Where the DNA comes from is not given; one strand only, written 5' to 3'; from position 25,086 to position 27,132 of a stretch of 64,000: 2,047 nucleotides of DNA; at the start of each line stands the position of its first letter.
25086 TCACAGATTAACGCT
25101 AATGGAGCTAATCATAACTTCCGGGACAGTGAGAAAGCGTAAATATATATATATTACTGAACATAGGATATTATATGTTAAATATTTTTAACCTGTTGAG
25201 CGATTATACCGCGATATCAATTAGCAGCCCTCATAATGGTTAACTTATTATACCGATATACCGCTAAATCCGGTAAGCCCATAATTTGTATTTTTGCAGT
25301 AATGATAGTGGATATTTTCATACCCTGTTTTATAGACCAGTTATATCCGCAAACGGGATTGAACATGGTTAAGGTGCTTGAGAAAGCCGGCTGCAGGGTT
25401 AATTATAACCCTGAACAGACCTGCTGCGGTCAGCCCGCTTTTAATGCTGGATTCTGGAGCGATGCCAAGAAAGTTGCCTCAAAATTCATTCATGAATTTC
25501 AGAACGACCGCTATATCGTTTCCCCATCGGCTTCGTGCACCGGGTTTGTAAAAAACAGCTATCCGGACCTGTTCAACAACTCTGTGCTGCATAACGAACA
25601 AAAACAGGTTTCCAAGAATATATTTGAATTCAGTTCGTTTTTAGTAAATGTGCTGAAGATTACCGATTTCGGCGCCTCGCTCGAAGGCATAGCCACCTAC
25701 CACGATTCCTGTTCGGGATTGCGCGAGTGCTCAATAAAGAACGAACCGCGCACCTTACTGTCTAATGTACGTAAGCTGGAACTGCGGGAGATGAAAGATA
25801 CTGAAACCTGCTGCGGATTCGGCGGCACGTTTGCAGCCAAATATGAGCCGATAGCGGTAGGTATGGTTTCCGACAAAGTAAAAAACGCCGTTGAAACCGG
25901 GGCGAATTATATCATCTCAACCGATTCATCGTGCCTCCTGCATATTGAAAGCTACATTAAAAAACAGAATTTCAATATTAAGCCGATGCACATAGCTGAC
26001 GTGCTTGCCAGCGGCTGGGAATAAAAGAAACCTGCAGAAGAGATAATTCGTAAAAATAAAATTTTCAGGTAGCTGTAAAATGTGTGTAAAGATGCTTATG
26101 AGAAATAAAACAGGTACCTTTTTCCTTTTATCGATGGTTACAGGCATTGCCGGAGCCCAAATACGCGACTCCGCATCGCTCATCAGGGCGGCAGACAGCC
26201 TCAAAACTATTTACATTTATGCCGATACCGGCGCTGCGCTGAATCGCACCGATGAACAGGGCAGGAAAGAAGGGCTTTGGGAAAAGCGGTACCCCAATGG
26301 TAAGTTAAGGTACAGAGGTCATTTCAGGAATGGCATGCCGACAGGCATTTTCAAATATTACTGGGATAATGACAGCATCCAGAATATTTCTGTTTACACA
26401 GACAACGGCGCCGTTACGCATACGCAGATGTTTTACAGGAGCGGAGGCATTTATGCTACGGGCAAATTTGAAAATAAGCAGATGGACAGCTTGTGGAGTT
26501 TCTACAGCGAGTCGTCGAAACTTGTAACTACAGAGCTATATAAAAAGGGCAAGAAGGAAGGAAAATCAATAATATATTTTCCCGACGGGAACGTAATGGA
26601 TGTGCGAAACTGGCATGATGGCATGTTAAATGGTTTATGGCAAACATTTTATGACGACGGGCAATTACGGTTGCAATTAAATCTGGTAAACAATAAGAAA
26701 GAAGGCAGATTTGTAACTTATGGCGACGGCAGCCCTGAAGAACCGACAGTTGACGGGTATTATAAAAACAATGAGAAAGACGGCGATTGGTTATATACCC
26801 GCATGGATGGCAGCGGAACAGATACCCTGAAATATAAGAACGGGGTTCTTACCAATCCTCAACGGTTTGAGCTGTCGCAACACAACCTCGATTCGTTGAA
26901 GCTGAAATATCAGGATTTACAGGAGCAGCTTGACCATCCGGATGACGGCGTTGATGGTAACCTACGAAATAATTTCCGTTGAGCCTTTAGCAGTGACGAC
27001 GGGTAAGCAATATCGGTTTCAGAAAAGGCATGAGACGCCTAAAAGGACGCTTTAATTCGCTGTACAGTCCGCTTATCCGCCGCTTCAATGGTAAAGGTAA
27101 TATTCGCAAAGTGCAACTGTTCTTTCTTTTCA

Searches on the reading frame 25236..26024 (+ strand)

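Call 9: search_protein_families(library=pfam, proteins=[window:25236-26024:+], max_evalue=0.01)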
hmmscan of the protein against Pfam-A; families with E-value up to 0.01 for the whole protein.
window:25236-26024:+ (262 aa): 1 family
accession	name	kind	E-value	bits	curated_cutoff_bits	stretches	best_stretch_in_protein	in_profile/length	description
PF02754.22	CCG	-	2.1e-33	114.7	20.6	2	154-237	2-84/85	Cysteine-rich domain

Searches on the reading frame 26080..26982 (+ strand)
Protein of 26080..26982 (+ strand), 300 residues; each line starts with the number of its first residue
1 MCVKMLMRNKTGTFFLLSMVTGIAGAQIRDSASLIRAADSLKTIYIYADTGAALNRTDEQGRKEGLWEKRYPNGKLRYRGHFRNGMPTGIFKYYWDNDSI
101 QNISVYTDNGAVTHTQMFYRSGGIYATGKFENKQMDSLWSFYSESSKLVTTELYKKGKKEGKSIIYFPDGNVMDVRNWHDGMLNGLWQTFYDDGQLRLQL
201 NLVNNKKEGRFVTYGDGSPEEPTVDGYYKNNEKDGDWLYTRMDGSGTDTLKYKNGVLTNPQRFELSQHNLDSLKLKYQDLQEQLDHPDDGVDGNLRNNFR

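Call 9: search_protein_families(library=pfam, proteins=[window:26080-26982:+], max_evalue=0.01)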
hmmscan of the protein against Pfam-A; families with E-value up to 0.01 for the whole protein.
window:26080-26982:+ (300 aa): 2 families
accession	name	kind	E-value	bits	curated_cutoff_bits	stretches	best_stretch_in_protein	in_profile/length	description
PF07661.19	MORN_2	-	1.8e-13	49.5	29.6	1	63-84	1-22/22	MORN repeat variant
PF22648.2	SET7_N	-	4.2e-05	23.7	27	0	131-181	3-53/74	Histone H3 K4-specific methyltransferase SET7 N-terminal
